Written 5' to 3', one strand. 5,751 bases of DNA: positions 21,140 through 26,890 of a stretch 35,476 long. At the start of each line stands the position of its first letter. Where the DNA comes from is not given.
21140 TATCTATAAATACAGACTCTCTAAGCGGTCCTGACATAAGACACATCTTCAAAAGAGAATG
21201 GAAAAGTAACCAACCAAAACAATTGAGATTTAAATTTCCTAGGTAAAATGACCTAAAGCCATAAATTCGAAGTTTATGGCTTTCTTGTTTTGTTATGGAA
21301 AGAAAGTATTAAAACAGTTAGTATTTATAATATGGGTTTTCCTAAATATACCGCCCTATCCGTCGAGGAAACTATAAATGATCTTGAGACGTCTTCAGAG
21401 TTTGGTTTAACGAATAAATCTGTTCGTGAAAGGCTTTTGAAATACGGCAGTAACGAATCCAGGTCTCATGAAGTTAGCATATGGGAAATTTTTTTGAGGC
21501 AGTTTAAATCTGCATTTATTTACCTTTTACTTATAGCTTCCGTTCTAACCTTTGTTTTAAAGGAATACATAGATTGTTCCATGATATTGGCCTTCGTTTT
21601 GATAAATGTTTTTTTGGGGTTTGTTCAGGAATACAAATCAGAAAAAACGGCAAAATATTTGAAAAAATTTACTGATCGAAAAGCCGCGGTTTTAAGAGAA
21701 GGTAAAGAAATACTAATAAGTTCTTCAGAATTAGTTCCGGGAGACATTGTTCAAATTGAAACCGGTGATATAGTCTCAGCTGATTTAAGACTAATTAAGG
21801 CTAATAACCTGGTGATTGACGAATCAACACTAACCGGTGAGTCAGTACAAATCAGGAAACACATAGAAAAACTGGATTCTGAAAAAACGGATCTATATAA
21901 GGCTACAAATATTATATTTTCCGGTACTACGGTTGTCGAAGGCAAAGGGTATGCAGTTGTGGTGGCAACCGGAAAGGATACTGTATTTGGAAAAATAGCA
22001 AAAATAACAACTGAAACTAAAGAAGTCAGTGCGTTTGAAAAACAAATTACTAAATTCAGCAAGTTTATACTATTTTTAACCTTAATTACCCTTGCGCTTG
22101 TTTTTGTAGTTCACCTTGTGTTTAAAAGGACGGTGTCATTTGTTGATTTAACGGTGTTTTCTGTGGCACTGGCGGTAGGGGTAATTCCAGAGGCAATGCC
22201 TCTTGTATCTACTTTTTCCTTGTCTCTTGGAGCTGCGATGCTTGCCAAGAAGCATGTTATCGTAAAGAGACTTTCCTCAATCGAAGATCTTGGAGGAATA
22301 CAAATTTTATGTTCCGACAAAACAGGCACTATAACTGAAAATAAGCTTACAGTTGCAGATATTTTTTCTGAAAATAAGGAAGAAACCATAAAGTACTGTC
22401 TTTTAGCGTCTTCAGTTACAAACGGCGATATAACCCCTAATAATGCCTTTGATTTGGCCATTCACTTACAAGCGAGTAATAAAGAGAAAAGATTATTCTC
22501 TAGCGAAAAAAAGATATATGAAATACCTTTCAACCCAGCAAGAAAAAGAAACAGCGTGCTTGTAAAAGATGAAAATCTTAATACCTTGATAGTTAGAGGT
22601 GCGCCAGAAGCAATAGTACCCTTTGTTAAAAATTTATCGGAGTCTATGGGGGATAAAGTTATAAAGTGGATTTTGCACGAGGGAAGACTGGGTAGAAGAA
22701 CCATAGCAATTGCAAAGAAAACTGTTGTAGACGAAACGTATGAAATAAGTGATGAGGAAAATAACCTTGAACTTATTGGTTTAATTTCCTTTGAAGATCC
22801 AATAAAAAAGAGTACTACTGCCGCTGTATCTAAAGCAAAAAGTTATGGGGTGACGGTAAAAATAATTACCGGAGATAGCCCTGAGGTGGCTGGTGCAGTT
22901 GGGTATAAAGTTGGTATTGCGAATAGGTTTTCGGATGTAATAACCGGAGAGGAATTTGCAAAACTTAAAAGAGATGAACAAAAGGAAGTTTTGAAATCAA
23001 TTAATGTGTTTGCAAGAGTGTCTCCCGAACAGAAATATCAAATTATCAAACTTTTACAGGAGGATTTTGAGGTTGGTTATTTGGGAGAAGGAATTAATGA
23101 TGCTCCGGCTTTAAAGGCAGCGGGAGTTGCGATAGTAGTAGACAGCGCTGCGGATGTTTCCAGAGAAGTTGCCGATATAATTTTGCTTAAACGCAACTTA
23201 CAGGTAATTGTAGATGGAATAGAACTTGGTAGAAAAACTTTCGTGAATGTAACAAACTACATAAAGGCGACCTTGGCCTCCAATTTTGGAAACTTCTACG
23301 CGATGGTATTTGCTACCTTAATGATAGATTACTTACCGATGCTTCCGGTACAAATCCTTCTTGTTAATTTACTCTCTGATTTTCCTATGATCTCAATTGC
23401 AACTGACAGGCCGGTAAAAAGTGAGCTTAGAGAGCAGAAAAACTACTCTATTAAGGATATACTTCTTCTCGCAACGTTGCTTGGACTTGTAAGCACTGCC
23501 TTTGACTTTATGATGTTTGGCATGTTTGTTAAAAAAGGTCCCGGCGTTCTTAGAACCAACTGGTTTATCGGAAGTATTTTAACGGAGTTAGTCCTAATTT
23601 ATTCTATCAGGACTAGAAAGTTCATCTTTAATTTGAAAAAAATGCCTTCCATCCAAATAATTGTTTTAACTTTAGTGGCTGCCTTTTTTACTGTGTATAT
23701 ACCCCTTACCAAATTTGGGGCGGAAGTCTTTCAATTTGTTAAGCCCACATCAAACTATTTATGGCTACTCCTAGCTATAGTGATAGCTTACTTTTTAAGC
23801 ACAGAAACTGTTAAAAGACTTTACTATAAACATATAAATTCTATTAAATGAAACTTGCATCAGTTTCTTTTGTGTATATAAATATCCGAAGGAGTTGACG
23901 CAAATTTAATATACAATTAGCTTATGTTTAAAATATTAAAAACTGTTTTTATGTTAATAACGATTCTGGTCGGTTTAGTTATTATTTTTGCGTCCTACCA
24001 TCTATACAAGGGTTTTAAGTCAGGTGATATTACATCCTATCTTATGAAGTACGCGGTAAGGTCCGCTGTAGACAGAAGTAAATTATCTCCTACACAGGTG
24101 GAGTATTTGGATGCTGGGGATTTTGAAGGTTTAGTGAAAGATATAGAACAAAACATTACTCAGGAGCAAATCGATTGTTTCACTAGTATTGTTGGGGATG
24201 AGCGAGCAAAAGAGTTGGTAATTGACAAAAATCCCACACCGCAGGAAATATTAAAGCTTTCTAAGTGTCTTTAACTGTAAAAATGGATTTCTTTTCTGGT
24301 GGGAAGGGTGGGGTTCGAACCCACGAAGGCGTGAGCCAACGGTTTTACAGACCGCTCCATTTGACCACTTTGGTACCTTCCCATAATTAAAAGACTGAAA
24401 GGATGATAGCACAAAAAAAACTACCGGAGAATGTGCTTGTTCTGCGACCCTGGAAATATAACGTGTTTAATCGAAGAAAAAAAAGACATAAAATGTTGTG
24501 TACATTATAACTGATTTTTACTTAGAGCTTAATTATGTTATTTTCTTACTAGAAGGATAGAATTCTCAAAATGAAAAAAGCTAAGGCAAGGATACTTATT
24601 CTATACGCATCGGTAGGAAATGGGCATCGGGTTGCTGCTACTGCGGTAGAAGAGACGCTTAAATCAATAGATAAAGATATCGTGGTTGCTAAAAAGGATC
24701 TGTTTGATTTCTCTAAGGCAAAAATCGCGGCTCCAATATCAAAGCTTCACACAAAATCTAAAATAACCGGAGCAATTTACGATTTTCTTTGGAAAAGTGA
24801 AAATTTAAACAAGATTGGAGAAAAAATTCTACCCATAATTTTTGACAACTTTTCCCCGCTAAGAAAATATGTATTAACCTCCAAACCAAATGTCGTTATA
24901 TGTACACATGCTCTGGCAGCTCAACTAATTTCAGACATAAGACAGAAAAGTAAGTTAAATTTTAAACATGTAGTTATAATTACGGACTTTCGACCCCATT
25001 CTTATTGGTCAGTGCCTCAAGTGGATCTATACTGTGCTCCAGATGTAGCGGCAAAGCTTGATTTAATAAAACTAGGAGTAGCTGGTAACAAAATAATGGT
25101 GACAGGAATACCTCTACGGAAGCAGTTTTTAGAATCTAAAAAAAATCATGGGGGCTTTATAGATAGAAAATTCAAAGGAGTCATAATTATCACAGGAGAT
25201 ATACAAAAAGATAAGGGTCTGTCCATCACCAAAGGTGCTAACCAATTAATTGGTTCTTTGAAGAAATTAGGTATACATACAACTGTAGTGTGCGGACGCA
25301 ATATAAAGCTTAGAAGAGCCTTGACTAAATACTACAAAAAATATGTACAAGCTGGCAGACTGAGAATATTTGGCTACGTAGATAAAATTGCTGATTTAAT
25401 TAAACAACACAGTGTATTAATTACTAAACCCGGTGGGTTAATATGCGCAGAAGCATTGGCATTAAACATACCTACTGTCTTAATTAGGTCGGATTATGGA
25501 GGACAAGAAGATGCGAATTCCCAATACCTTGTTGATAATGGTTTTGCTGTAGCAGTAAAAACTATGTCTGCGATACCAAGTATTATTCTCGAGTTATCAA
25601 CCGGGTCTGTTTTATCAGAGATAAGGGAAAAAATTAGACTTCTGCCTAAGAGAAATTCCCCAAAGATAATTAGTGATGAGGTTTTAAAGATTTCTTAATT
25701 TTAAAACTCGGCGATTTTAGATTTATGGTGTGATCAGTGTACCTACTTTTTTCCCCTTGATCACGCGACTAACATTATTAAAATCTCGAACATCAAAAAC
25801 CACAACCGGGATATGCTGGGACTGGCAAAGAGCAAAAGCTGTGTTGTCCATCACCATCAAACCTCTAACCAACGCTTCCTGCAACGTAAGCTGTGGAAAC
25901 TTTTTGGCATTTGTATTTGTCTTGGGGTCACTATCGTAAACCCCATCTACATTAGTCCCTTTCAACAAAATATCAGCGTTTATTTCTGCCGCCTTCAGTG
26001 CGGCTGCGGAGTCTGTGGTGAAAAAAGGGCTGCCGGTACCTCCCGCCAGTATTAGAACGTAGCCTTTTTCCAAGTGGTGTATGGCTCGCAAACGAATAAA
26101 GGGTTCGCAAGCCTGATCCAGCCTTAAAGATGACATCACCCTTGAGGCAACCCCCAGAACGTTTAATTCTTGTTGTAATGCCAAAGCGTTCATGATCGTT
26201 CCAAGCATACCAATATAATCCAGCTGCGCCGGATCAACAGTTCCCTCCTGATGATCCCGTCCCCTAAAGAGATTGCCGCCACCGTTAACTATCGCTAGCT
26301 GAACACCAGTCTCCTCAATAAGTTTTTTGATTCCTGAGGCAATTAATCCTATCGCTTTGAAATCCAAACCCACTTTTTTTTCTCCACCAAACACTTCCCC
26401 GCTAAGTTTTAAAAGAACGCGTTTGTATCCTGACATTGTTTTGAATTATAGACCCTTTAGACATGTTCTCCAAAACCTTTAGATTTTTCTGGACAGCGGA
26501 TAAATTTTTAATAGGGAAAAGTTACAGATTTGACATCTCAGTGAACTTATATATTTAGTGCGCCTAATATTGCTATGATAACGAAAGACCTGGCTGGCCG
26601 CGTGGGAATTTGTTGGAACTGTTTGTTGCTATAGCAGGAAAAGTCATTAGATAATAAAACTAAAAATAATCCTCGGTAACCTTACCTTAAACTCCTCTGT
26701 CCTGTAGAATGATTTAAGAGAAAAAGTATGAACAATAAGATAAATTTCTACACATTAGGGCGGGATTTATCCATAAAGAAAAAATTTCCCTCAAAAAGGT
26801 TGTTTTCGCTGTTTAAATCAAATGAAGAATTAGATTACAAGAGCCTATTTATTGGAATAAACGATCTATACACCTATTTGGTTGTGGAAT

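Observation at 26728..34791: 8-kb single gene with the full cyclic beta-1,2-glucan synthase architecture in a compact, reduced-looking genome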

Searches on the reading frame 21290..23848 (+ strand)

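Call 9: search_protein_families(library=ncbifam, proteins=[window:21290-23848:+], max_evalue=0.001)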
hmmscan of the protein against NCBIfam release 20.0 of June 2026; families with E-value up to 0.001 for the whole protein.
window:21290-23848:+ (853 aa): 21 families
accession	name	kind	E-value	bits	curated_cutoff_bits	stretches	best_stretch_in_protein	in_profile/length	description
TIGR01524.1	ATPase-IIIB_Mg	equivalog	9.2e-172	573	610.75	1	24-849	18-864/867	magnesium-translocating P-type ATPase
NF011702.0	PRK15122.1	subfamily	7.4e-151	504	975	1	21-848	32-902/907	magnesium-translocating P-type ATPase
TIGR01647.1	ATPase-IIIA_H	equivalog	2.4e-147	492.3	615.5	1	39-801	1-749/755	plasma-membrane proton-efflux P-type ATPase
TIGR01522.1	ATPase-IIA2_Ca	equivalog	2.3e-122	409.5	798.3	1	19-730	3-726/854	calcium-transporting P-type ATPase, PMR1-type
TIGR01116.1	ATPase-IIA1_Ca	equivalog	1.6e-102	344.1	703.4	2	69-367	2-295/799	calcium-translocating P-type ATPase, SERCA-type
TIGR01523.1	ATPase-IID_K-Na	equivalog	1.9e-95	320.4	645.05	3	14-241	1-231/997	potassium/sodium efflux P-type ATPase, fungal-type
TIGR01517.1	ATPase-IIB_Ca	equivalog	1.4e-89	301.4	507.05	1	26-832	42-865/882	calcium-translocating P-type ATPase, PMCA-type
TIGR01106.1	ATPase-IIC_X-K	subfamily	1.3e-83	281.5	946.1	3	22-363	19-370/997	Na,H/K antiporter P-type ATPase subunit alpha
TIGR01494.1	ATPase_P-type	subfamily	2.7e-77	260.2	62.3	3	98-363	1-237/478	HAD-IC family P-type ATPase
TIGR01657.1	P-ATPase-V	hypoth_equivalog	1.3e-71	241.4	618.25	3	29-365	130-476/1055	ATP13A2 family polyamine export P-type ATPase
TIGR01525.1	ATPase-IB_hvy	subfamily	4.6e-63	214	346.25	2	79-561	4-445/560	heavy metal translocating P-type ATPase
TIGR01512.1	ATPase-IB2_Cd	subfamily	5.9e-47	160.5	313.5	3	79-360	4-257/494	cadmium family heavy metal-translocating P-type ATPase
TIGR01511.1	ATPase-IB1_Cu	subfamily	1.8e-45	155.8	397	3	93-363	43-287/542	copper-translocating P-type ATPase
NF008262.1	PRK11033.1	equivalog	7.3e-41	140.4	1005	2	79-402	181-487/731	zinc/cadmium/mercury/lead-transporting ATPase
NF033775.1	P_type_ZntA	exception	1.9e-35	122.4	1240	2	79-384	186-477/732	Zn(II)/Cd(II)/Pb(II) translocating P-type ATPase ZntA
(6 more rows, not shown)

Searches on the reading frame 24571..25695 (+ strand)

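Call 9: search_protein_families(library=ncbifam, proteins=[window:24571-25695:+], max_evalue=0.001)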
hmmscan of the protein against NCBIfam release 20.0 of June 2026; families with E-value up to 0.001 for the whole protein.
window:24571-25695:+ (375 aa): 4 families
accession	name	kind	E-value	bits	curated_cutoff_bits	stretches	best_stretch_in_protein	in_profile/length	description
NF010135.0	PRK13609.1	equivalog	2.7e-47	161.6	500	1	5-373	4-367/388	diglucosyl diacylglycerol synthase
NF010134.0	PRK13608.1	equivalog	4.5e-33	114.8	557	1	5-354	5-348/391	diglucosyl diacylglycerol synthase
TIGR01133.1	murG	equivalog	6.2e-06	25.5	250.25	1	172-365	153-347/353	undecaprenyldiphospho-muramoylpentapeptide beta-N-acetylglucosaminyltransferase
TIGR03590.1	PseG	equivalog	2.6e-05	24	153.55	1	181-305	153-267/280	UDP-2,4-diacetamido-2,4,6-trideoxy-beta-L-altropyranose hydrolase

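Call 78: search_protein_families(library=ncbifam, proteins=[window:24571-25695:+], max_evalue=0.00001)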
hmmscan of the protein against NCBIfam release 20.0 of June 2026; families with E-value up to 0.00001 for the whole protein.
window:24571-25695:+ (375 aa): 3 families
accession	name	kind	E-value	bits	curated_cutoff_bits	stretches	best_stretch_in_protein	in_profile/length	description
NF010135.0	PRK13609.1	equivalog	2.7e-47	161.6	500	1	5-373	4-367/388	diglucosyl diacylglycerol synthase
NF010134.0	PRK13608.1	equivalog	4.5e-33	114.8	557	1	5-354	5-348/391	diglucosyl diacylglycerol synthase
TIGR01133.1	murG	equivalog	6.2e-06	25.5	250.25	1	172-365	153-347/353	undecaprenyldiphospho-muramoylpentapeptide beta-N-acetylglucosaminyltransferase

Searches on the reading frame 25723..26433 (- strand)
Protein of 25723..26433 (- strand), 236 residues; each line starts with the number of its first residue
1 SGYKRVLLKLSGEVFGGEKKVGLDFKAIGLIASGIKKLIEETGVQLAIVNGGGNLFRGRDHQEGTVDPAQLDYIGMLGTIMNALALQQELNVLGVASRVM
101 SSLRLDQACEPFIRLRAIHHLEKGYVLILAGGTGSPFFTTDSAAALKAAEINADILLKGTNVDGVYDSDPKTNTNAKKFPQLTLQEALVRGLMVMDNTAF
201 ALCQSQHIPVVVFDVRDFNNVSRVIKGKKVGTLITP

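Call 9: search_protein_families(library=ncbifam, proteins=[window:25723-26433:-], max_evalue=0.001)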
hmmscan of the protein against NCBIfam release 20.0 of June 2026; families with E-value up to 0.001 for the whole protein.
window:25723-26433:- (236 aa): 18 families
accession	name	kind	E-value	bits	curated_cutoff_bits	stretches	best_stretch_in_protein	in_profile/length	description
TIGR02075.1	pyrH_bact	equivalog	6.7e-85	284.4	243.9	1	3-235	1-233/233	UMP kinase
TIGR02076.1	pyrH_arch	equivalog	2.9e-28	99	158.05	1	7-234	2-221/222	UMP kinase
TIGR00657.1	asp_kinases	subfamily_domain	5.1e-11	42.3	208.7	1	140-219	194-276/442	aspartate kinase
TIGR00656.1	asp_kin_monofn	equivalog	2.6e-10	39.9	402.25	1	116-229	127-252/407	aspartate kinase, monofunctional class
NF004938.0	PRK06291.1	equivalog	4.8e-07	28.8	528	1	140-217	213-293/468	aspartate kinase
TIGR01027.1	proB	equivalog_domain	4.9e-07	29.2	186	1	141-234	146-251/363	glutamate 5-kinase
NF006959.0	PRK09436.1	equivalog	7.4e-07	27.6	726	1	141-217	208-287/819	bifunctional aspartate kinase/homoserine dehydrogenase I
TIGR01092.1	P5CS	equivalog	9.3e-07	27.4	796.75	1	137-234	166-273/715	delta l-pyrroline-5-carboxylate synthetase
NF040647.1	IPPK_Arch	equivalog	1.2e-06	27.9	120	1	147-233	161-258/259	isopentenyl phosphate kinase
NF005155.0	PRK06635.1-4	equivalog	4.5e-06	25.9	346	1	141-234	154-240/407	aspartate kinase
NF006234.1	PRK08373.1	subfamily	5.5e-06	25.8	237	1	141-218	189-268/338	aspartate kinase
NF005154.0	PRK06635.1-2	equivalog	1.2e-05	24.8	376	1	142-214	157-231/407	aspartate kinase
NF005153.0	PRK06635.1-1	equivalog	4.1e-05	22.8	585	1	140-188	154-202/421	aspartate kinase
NF006459.0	PRK08841.1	equivalog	0.00012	21.2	535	1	141-228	156-245/395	aspartate kinase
NF006570.0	PRK09084.1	equivalog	0.00022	20.4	455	1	141-213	203-278/452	lysine-sensitive aspartokinase 3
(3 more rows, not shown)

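Call 44: find_homologous_proteins(query=window:25723-26433:-, max_evalue=1e-30)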
Query window:25723-26433:- (236 aa): 7988 proteins with E <= 1e-30 among 8000 candidates; the best 120 are listed.
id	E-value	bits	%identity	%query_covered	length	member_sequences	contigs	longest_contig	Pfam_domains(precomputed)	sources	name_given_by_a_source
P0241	2.0e-148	510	100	100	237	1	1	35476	PF00696.34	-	-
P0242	4.6e-143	493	95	100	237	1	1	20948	PF00696.34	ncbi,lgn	ncbi:MAG: UMP kinase [Patescibacteria group bacterium]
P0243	2.3e-142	491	95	100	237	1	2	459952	PF00696.34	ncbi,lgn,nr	ncbi:UMP kinase [Patescibacteria group bacterium]|nr:UMP kinase [Patescibacteria group bacterium] MB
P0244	8.2e-142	489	94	100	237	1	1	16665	PF00696.34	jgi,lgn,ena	-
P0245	9.4e-142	489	94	100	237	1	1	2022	PF00696.34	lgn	-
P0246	7.4e-137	473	92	100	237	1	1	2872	PF00696.34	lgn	-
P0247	1.9e-134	465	91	99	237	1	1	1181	PF00696.34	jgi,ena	-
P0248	1.7e-133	462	91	99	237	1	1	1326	PF00696.34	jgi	jgi:uridylate kinase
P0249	5.5e-131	453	87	99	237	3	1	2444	PF00696.34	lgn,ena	-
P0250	1.7e-130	452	89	100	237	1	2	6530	PF00696.34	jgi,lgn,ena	jgi:uridylate kinase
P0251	5.0e-130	450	88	99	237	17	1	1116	PF00696.34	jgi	-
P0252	7.4e-130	450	89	99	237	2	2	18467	PF00696.34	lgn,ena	-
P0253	3.1e-128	444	86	99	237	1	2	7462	PF00696.34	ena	-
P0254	1.7e-127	442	86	100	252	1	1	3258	PF00696.34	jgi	jgi:uridylate kinase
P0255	1.0e-124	433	86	99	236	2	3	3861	PF00696.34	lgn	-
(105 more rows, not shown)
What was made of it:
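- Tried and rejected: The nearest named PyrH hits are Patescibacteria (95%), then Roizman-, Shapiro- and Amesbacteria (call 44).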

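Call 66: find_encoding_contigs(protein=P0243, flank=10000, max_places=3)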
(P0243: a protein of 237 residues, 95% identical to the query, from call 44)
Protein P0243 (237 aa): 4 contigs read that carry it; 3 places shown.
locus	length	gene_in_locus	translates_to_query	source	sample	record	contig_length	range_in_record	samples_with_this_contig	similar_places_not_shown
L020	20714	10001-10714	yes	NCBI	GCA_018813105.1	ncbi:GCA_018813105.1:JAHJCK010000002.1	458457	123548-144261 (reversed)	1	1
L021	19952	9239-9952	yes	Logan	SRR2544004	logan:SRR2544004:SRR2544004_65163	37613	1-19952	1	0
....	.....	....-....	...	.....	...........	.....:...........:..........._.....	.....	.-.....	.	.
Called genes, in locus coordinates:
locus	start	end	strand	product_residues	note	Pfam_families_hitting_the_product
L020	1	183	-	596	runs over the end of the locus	PF13231:PMT_2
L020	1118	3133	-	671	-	PF17391:Urocanase_N, PF01175:Urocanase, PF17392:Urocanase_C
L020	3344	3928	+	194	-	-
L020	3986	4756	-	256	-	-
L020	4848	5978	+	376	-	PF05343:Peptidase_M42 (faint), PF01546:Peptidase_M20, PF07687:M20_dimer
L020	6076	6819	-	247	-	PF00583:Acetyltransf_1 (weak), PF13508:Acetyltransf_7 (weak)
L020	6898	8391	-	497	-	PF00221:Lyase_aromatic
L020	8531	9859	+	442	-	PF13393:tRNA-synt_His, PF00587:tRNA-synt_2b (weak), PF03129:HGTP_anticodon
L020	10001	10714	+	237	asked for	PF00696:AA_kinase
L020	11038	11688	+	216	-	PF14681:UPRTase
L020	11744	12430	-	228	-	PF11611:DUF4352 (weak)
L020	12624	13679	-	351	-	-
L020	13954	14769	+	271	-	-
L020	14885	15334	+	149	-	PF00293:NUDIX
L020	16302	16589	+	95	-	PF14213:DUF4325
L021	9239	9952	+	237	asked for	PF00696:AA_kinase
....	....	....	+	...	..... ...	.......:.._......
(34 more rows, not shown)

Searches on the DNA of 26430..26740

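Call 76: search_rna_families(source=window, start=26430, end=26740, threshold=evalue, max_evalue=1)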
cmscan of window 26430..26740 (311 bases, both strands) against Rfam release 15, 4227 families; matches with E-value up to 1: 1.
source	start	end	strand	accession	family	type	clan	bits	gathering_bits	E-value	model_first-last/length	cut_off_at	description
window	26460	26539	+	RF02544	mt-tmRNA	Gene;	CL00001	23.3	65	0.078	1-77/77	no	Mitochondrion-encoded tmRNA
